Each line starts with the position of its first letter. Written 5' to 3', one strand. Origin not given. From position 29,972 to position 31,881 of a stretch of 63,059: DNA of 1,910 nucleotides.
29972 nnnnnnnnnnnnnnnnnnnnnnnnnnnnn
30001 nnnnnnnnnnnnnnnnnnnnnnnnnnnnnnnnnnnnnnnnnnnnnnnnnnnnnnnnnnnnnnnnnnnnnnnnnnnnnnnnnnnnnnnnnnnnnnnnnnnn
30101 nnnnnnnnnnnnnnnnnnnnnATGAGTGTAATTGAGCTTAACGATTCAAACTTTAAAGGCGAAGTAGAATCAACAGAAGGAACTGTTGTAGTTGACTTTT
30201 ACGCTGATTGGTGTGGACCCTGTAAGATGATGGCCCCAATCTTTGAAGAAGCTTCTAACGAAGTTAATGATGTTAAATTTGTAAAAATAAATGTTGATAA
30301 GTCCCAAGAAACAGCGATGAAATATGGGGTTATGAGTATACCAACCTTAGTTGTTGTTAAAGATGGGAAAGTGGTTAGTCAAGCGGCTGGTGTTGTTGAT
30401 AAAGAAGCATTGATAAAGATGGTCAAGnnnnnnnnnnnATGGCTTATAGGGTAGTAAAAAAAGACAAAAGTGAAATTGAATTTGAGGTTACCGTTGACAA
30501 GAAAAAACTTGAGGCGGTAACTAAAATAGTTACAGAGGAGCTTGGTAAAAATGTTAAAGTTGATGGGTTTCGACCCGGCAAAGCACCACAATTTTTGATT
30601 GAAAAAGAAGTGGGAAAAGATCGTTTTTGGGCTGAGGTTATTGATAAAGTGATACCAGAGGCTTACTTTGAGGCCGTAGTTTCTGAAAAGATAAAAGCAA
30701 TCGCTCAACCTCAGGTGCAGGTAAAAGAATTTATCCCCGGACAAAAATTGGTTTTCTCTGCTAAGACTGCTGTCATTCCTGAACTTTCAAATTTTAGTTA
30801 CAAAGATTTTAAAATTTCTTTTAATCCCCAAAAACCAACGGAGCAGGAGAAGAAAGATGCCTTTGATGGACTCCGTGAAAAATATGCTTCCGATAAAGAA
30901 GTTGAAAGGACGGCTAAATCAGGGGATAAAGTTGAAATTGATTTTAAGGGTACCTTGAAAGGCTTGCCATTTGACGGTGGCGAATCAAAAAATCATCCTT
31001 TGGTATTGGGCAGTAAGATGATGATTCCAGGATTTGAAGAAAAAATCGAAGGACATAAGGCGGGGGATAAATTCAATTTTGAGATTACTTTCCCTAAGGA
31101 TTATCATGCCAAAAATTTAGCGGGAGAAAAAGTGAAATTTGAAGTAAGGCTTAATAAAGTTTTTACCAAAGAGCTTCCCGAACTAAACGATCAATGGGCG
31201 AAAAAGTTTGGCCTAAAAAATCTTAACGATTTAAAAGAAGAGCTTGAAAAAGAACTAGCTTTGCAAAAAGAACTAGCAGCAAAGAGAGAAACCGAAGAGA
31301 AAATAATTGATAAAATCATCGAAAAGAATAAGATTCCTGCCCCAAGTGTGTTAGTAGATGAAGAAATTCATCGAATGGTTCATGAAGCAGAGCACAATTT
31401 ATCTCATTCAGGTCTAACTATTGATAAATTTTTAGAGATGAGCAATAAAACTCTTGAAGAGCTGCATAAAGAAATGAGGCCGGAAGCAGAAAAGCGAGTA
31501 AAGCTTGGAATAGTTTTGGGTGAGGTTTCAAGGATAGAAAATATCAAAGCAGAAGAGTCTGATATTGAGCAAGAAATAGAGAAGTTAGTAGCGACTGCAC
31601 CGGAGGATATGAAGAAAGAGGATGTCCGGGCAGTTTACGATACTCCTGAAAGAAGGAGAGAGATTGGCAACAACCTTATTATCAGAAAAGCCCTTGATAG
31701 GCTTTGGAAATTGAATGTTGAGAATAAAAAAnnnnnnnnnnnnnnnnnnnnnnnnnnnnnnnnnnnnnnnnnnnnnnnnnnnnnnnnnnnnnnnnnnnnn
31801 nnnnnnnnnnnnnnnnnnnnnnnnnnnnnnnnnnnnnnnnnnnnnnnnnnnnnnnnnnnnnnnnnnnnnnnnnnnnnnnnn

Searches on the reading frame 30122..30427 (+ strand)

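Call 9: search_protein_families(library=pfam, proteins=[window:30122-30427:+], max_evalue=0.1)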
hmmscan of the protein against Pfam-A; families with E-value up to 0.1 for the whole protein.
window:30122-30427:+ (102 aa): 14 families
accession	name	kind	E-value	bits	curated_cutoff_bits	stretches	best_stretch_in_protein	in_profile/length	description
PF00085.26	Thioredoxin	-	1.8e-33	115.1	23.5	1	3-102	2-102/103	Thioredoxin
PF13098.12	Thioredoxin_2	-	6.3e-09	36.6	27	1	17-100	3-103/104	Thioredoxin-like domain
PF13905.12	Thioredoxin_8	-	8.2e-09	36.1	27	1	21-67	3-52/94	Thioredoxin-like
PF13192.12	Thioredoxin_3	-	1.6e-08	34.9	24.8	1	31-101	10-75/76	Thioredoxin domain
PF00578.27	AhpC-TSA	-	1.2e-06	28.9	26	1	17-95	22-104/124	AhpC/TSA family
PF08534.16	Redoxin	-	4.2e-06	27.1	26.6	1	18-66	27-78/148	Redoxin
PF04756.19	OST3_OST6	-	8e-06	25.9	27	1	2-81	12-104/294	OST3 / OST6 family, transporter family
PF14595.12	Thioredoxin_9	-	1e-05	25.9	25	1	23-81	45-106/129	Thioredoxin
PF13899.12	Thioredoxin_7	-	0.00034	21.1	27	1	19-79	17-81/83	Thioredoxin-like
PF13728.12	TraF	-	0.0013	19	23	1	26-101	136-223/224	F plasmid transfer operon protein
PF07449.17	HyaE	-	0.0018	18.7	22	1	55-93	67-104/108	Hydrogenase-1 expression protein HyaE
PF02114.22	Phosducin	-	0.002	17.6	23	1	16-94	143-220/265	Phosducin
PF00462.30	Glutaredoxin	-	0.0024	18.5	22.9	1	28-83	6-58/60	Glutaredoxin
PF05768.20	Glrx-like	-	0.0061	17.3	26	1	31-99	10-74/77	Glutaredoxin-like domain (DUF836)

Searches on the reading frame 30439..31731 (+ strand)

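Call 9: search_protein_families(library=pfam, proteins=[window:30439-31731:+], max_evalue=0.1)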
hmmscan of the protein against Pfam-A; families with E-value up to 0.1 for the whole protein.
window:30439-31731:+ (431 aa): 3 families
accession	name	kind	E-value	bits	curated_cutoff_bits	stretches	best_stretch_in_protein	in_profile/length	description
PF05698.19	Trigger_C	-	7.4e-36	124.1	22.7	1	262-422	2-160/162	Bacterial trigger factor protein (TF) C-terminus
PF05697.18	Trigger_N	-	3.5e-28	99.2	22.2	1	1-140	1-139/144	Bacterial trigger factor protein (TF)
PF00254.34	FKBP_C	-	2.4e-17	63.4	21.1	1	157-238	3-93/94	FKBP-type peptidyl-prolyl cis-trans isomerase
